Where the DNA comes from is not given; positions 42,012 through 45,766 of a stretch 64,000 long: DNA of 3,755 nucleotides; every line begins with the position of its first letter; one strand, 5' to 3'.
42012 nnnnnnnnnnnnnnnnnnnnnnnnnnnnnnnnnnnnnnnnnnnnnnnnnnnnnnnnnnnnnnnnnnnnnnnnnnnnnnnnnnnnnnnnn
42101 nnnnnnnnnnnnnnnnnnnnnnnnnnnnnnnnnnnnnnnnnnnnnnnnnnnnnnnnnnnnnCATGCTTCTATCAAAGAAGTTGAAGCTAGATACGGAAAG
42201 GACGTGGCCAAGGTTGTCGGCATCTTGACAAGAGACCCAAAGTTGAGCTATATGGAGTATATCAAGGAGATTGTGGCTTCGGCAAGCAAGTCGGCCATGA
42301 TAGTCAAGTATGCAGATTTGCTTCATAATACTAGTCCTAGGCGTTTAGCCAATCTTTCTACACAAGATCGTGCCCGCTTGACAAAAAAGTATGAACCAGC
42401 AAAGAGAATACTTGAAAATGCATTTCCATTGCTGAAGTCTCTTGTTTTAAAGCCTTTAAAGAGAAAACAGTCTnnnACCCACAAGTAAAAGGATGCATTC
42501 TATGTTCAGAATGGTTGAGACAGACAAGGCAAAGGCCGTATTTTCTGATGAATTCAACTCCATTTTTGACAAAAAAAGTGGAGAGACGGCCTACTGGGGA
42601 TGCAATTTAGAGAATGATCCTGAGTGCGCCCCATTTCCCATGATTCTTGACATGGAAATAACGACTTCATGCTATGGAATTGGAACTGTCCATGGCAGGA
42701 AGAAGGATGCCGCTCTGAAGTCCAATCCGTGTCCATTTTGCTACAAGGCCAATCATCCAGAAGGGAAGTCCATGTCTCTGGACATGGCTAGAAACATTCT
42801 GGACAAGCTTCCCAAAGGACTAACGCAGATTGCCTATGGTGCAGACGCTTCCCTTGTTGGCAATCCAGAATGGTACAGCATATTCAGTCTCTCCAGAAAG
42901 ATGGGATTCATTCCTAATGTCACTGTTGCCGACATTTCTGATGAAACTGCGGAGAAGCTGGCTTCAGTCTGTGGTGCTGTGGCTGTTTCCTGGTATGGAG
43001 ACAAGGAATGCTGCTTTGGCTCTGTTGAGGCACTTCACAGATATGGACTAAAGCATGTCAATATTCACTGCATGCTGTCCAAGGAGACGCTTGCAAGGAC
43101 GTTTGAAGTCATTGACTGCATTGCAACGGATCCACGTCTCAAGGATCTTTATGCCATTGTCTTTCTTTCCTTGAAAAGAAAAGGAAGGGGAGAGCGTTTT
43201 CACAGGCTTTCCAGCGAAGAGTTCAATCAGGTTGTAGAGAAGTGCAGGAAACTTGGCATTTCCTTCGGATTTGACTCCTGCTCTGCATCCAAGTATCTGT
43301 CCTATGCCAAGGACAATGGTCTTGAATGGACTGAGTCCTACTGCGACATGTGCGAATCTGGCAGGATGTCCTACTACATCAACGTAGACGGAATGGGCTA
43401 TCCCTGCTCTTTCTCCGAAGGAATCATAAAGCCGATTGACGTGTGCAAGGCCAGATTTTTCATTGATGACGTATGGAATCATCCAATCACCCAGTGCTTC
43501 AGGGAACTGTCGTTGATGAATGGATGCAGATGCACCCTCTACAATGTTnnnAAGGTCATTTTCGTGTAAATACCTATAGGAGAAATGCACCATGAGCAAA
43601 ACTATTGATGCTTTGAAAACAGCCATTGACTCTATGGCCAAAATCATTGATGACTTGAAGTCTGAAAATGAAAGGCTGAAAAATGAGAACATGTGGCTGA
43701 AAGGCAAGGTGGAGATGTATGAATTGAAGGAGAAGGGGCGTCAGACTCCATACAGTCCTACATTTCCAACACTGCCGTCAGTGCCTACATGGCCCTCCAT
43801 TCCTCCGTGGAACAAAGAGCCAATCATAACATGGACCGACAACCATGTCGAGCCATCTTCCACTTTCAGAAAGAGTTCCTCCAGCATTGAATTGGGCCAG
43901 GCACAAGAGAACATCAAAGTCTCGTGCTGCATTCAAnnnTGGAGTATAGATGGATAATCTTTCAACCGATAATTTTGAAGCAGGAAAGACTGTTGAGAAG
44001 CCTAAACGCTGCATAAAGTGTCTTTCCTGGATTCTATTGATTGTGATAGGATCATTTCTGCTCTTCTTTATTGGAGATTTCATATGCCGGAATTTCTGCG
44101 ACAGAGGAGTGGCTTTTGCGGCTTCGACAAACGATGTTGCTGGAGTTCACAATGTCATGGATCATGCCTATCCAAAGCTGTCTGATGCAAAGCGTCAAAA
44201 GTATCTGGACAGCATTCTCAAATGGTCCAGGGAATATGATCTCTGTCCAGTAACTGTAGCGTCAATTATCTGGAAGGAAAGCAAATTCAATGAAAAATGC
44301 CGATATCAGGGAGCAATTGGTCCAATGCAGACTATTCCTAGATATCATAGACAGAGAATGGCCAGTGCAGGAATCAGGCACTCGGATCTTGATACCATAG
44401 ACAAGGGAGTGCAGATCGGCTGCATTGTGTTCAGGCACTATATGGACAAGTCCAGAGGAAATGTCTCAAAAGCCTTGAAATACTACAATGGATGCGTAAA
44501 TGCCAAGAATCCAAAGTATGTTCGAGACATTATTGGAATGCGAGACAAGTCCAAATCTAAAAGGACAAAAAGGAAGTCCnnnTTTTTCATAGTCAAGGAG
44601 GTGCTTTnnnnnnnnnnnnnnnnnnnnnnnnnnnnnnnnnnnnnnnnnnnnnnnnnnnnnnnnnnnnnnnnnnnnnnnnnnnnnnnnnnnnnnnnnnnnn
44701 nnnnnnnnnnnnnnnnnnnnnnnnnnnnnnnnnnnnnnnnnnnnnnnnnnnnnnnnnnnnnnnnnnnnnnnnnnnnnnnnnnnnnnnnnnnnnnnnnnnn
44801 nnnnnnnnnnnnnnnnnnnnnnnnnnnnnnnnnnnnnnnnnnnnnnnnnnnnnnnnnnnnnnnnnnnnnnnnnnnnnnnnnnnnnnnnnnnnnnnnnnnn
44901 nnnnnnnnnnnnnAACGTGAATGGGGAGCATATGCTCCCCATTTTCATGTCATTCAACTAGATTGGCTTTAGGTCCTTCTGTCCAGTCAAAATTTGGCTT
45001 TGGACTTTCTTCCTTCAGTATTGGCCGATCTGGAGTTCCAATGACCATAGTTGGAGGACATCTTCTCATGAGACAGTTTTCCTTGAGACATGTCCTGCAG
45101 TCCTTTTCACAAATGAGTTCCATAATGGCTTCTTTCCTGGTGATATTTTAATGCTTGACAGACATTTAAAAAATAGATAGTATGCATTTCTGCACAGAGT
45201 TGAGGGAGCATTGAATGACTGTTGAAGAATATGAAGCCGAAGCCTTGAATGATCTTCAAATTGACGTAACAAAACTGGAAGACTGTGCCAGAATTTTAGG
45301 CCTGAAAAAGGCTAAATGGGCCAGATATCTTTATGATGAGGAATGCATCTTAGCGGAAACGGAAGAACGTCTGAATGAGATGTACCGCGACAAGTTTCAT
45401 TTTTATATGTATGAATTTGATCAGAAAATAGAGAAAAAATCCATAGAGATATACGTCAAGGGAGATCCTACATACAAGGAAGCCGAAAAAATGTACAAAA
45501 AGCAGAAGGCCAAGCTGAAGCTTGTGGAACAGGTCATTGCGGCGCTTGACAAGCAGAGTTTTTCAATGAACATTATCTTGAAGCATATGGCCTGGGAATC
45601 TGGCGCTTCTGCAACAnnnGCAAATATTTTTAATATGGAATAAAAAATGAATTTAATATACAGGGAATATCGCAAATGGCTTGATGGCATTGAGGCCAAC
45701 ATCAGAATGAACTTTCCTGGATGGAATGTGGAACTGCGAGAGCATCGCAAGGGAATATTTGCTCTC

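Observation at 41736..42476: SpoT-type HD (p)ppGpp hydrolase with a (KEEP)9 tandem repeat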

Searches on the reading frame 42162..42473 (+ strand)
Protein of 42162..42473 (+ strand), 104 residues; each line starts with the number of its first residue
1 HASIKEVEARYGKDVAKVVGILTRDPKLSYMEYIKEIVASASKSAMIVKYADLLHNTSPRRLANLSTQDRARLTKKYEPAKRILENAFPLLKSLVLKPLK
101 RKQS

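Call 45: search_solved_structures(query=A3, max_evalue=10, show_alignments=5)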
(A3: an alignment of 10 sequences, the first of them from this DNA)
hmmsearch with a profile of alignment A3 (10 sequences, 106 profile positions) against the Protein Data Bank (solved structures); distinct sequences matched with E-value up to 10: 12.
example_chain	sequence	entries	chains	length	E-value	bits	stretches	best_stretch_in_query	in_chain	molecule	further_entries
7smg_A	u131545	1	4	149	0.017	18.4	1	11-85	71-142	(p)ppApp hydrolase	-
1vj7_A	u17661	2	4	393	0.054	16.8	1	3-75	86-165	Bifunctional RELA/SPOT | Bifunctional (p)ppGpp synthase/hydrolase RelA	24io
9v10_ke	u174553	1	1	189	0.12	15.7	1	36-73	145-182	Sperm microtubule inner protein 2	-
2di4_A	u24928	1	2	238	0.43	13.9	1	55-99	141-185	Cell division protein ftsH homolog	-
7p1y_BBB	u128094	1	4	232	0.44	13.8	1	15-56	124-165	HD domain-containing protein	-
4ww0_A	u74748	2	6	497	0.58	13.5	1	55-99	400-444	ATP-dependent zinc metalloprotease FtsH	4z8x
7qoc_A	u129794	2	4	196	0.82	13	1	5-56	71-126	Guanosine polyphosphate pyrophosphohydrolases/synthetases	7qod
5vxa_A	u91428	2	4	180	0.82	13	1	2-56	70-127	Guanosine-3',5'-bis(diphosphate) 3'-pyrophosphohydrolase MESH1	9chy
3nr1_A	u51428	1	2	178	0.84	12.9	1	2-56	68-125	HD domain-containing protein 3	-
2b0h_A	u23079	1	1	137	1.1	12.5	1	25-78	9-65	Talin-1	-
6gcn_A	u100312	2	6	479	1.2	12.4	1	55-99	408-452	ATP-dependent zinc metalloprotease FtsH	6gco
8w6e_A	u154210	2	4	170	6.2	10.2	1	60-96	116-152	HBC599 in complex with wFAP1.1 | wFAP1.1 structure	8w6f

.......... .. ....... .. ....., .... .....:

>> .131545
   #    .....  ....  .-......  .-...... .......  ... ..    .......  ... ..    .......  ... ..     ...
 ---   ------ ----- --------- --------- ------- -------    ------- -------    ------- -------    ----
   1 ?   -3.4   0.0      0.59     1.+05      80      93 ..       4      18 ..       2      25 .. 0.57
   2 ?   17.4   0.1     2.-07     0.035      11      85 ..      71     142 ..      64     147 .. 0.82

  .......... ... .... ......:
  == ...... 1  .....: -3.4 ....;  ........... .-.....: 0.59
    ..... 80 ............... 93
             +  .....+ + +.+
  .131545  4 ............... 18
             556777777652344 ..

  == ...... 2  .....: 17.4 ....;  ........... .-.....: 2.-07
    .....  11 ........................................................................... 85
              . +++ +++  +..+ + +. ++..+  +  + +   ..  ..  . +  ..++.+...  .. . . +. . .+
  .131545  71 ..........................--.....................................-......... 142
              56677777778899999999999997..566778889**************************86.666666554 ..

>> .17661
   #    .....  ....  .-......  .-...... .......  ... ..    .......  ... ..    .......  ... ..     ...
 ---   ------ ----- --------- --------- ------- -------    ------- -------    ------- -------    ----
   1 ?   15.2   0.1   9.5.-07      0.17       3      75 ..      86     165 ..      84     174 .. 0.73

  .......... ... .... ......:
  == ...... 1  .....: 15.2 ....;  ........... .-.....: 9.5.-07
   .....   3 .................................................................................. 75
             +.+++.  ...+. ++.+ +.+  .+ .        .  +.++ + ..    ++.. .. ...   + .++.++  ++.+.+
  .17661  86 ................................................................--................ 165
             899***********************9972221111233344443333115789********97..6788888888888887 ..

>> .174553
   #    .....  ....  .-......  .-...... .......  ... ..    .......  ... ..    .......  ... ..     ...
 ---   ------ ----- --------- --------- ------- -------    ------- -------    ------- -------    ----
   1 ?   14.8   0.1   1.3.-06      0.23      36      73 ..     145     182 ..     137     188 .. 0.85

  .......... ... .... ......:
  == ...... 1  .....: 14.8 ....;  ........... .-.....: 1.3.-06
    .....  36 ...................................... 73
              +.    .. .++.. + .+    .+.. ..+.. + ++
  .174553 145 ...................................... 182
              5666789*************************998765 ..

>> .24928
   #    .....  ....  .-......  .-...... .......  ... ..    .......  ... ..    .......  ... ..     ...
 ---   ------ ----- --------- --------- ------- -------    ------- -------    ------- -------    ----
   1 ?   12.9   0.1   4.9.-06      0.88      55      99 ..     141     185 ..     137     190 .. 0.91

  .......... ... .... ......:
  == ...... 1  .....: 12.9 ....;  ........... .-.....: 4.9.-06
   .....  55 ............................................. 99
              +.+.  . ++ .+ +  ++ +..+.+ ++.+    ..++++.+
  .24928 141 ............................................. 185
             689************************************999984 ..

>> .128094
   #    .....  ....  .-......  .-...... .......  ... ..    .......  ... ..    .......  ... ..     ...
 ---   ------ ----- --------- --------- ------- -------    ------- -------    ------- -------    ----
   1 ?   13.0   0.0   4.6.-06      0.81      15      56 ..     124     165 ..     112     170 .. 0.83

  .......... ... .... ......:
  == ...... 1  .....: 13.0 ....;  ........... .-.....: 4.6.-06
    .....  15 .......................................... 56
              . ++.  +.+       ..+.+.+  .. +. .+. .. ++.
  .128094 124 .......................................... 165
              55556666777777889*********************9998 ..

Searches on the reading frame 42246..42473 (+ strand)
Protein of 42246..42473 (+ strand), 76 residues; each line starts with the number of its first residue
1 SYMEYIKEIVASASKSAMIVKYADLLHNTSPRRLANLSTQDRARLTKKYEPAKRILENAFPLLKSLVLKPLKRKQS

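Call 39: search_solved_structures(query=window:42246-42473:+, max_evalue=10, show_alignments=5)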
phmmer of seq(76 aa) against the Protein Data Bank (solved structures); distinct sequences matched with E-value up to 10: 5.
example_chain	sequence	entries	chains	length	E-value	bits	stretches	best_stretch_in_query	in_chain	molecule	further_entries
2b0h_A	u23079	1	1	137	0.83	13.5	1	1-58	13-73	Talin-1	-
4ww0_A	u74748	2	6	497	0.85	13.5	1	28-73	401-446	ATP-dependent zinc metalloprotease FtsH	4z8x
2di4_A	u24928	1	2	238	0.89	13.4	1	28-73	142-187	Cell division protein ftsH homolog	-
2kvp_A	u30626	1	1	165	1.3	12.9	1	1-58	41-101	Talin-1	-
8w6e_A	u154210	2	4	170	7.5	10.5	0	43-65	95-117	HBC599 in complex with wFAP1.1 | wFAP1.1 structure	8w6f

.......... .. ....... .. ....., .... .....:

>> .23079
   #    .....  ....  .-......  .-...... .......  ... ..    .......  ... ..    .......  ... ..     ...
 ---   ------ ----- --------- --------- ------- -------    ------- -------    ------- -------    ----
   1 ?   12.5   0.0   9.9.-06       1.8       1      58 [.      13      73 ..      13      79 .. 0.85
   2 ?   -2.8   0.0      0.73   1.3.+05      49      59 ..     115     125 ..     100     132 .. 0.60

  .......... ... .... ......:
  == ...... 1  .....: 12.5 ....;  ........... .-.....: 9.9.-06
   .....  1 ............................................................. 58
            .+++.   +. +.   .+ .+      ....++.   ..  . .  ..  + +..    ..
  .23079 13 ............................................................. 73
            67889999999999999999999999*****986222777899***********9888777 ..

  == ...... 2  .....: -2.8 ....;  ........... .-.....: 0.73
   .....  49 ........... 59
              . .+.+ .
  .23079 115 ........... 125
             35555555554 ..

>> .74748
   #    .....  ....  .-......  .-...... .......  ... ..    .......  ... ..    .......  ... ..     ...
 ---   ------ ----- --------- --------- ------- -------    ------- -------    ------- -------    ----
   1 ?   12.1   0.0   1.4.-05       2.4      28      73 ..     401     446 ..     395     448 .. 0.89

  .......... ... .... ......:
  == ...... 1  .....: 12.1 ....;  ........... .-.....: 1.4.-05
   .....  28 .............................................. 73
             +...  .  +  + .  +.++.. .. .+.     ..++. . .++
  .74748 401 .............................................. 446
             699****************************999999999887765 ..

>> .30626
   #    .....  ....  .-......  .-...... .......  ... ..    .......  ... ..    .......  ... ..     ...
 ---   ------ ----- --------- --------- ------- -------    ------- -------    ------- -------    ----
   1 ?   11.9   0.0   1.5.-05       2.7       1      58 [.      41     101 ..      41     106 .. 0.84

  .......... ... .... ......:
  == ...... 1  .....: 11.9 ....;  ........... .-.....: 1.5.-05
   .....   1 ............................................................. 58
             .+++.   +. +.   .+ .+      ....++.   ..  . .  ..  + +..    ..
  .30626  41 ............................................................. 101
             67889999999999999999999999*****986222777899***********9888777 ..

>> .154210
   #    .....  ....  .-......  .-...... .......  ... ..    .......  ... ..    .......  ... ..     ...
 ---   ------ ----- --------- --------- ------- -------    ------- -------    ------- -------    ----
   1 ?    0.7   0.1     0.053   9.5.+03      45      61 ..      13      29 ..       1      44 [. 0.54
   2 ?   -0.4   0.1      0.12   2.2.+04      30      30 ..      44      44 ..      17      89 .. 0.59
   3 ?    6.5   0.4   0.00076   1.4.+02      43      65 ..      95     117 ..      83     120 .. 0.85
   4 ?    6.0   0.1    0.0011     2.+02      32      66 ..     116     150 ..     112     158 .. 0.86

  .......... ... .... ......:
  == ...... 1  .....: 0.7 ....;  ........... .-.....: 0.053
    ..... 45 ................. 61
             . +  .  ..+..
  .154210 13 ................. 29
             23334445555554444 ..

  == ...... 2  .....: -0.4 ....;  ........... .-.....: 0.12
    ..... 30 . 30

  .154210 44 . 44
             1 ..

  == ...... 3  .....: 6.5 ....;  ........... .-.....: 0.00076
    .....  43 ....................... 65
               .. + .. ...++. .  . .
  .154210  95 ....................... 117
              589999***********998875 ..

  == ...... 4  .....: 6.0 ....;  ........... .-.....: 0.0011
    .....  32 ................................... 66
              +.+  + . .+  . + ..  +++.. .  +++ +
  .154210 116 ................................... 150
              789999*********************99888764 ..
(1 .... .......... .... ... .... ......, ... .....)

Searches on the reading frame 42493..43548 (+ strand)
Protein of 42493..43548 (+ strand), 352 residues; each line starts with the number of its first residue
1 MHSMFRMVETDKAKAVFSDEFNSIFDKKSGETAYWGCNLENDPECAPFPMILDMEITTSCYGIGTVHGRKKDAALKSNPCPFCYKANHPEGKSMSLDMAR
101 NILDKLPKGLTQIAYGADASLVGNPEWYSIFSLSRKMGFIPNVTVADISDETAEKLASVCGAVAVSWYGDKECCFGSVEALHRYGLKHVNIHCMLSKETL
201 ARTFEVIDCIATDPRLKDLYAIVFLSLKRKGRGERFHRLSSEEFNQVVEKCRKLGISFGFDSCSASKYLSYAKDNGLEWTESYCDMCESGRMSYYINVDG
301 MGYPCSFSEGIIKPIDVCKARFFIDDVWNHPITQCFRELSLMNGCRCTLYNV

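Call 13: search_protein_families(library=pfam, proteins=[window:42493-43548:+], max_evalue=0.01)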
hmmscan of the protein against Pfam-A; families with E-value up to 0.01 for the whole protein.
window:42493-43548:+ (352 aa): 0 families

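Call 14: search_protein_families(library=phrogs, proteins=[window:42493-43548:+], max_evalue=0.001)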
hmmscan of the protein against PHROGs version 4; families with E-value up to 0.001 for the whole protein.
window:42493-43548:+ (352 aa): 1 family
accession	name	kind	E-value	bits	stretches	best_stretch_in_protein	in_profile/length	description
phrog_7293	-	unknown function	3.6e-79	267.5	1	8-347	19-358/384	-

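Call 69: search_solved_structures(query=window:42493-43548:+, max_evalue=1)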
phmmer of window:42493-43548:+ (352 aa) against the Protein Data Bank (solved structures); distinct sequences matched with E-value up to 1: 1.
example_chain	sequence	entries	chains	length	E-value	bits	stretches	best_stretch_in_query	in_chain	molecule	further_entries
3gju_A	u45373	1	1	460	0.44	12.6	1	61-121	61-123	Putative aminotransferase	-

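Call 70: search_protein_families(library=padloc, proteins=[window:42493-43548:+], max_evalue=0.01)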
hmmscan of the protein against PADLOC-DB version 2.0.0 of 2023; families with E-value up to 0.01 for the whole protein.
window:42493-43548:+ (352 aa): 0 families

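Call 92: find_homologous_proteins(query=window:42493-43548:+, max_evalue=0.001)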
Query window:42493-43548:+ (352 aa): 1955 proteins with E <= 0.001 among 3369 candidates; the best 120 are listed.
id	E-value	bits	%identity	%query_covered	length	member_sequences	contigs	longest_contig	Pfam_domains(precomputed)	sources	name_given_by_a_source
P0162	5.8e-233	790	95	99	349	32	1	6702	-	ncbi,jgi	jgi:hypothetical protein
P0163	1.3e-202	690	81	99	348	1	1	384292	-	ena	-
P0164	2.3e-198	676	81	99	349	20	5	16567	-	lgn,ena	-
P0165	2.0e-197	673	81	99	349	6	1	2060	-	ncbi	-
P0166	3.8e-194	663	78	99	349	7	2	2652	-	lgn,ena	-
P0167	5.8e-194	662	79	99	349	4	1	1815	-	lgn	-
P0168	1.2e-186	638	75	99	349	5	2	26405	-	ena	-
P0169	8.9e-142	490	63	96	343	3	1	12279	-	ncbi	-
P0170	2.4e-139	482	61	96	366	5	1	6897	-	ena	-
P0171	7.7e-138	477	59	99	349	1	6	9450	-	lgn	-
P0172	8.4e-138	477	60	97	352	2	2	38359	-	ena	-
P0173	5.1e-112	392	55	96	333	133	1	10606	-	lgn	-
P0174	2.0e-109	384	54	99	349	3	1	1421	-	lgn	-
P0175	1.1e-108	381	52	99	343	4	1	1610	-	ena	-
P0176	1.2e-108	381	51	99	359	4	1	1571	-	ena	-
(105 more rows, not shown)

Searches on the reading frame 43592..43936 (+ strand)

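Call 13: search_protein_families(library=pfam, proteins=[window:43592-43936:+], max_evalue=0.01)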
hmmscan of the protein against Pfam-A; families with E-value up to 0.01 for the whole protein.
window:43592-43936:+ (115 aa): 3 families
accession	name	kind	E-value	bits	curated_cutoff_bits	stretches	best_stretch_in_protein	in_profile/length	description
PF10224.14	DUF2205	-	0.00062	20.2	26.7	1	3-37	23-57/75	Short coiled-coil protein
PF02183.23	HALZ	-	0.00085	19.9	28.1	1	6-40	8-42/43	Homeobox associated leucine zipper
PF07558.16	Shugoshin_N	-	0.0072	16.6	30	0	19-40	23-44/45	Shugoshin N-terminal coiled-coil region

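Call 14: search_protein_families(library=phrogs, proteins=[window:43592-43936:+], max_evalue=0.001)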
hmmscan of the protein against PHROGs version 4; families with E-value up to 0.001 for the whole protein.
window:43592-43936:+ (115 aa): 0 families

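Call 70: search_protein_families(library=padloc, proteins=[window:43592-43936:+], max_evalue=0.01)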
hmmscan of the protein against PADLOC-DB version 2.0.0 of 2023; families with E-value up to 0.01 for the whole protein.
window:43592-43936:+ (115 aa): 0 families

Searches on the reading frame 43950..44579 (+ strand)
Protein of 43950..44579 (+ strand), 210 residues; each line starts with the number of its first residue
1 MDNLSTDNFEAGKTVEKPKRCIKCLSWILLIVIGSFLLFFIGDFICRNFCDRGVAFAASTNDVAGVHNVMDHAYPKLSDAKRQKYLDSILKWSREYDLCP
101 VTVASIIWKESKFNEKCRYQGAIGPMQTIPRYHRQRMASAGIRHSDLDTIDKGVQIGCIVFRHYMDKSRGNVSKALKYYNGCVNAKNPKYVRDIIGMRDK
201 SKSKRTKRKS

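Call 13: search_protein_families(library=pfam, proteins=[window:43950-44579:+], max_evalue=0.01)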
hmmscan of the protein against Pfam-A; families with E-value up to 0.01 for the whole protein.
window:43950-44579:+ (210 aa): 1 family
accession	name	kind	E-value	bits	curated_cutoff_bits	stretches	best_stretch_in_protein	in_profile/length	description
PF01464.25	SLT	-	1.9e-08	34.3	21.3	1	89-185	3-100/117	Transglycosylase SLT domain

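Call 14: search_protein_families(library=phrogs, proteins=[window:43950-44579:+], max_evalue=0.001)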
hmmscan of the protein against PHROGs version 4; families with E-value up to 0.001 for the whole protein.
window:43950-44579:+ (210 aa): 8 families
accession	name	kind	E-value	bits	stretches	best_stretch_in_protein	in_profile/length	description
phrog_38211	-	other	6.1e-12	46.4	1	62-190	31-153/219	transglycosylase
phrog_2013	-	tail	7.7e-09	35.8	1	80-182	463-562/657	lytic tail protein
phrog_342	-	head and packaging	1.1e-07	31.3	1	77-187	7-116/1235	internal virion protein with endolysin domain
phrog_32437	-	unknown function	2.3e-06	28.7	1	26-181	21-168/205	-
phrog_600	-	unknown function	8.9e-06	26.6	1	101-196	52-163/178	unknown function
phrog_669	-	lysis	1.4e-05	23.6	1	91-182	927-1019/1946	endolysin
phrog_25648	-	unknown function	9.2e-05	23.3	1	76-116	82-122/224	-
phrog_13449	-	other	0.00024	21.7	1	89-197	11-106/269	transglycosylase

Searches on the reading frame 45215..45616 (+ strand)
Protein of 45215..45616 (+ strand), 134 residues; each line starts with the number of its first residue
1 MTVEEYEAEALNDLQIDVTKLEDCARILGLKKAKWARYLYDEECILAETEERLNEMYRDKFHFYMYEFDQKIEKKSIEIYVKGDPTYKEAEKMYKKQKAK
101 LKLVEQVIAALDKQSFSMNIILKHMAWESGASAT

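Call 13: search_protein_families(library=pfam, proteins=[window:45215-45616:+], max_evalue=0.01)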
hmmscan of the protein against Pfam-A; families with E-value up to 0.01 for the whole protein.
window:45215-45616:+ (134 aa): 1 family
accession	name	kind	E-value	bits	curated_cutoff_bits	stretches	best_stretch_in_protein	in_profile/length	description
PF11056.14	UvsY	-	2.3e-06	28.5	22.8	1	12-130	4-127/128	Recombination, repair and ssDNA binding protein UvsY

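Call 14: search_protein_families(library=phrogs, proteins=[window:45215-45616:+], max_evalue=0.001)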
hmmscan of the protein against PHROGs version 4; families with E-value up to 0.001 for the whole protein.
window:45215-45616:+ (134 aa): 2 families
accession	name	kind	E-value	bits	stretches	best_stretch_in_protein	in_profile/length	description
phrog_231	-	DNA, RNA and nucleotide metabolism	1.7e-14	55.3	1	1-130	2-141/142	UvsY-like recombination mediator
phrog_1069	-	unknown function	0.00049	20.3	1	33-116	306-392/425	-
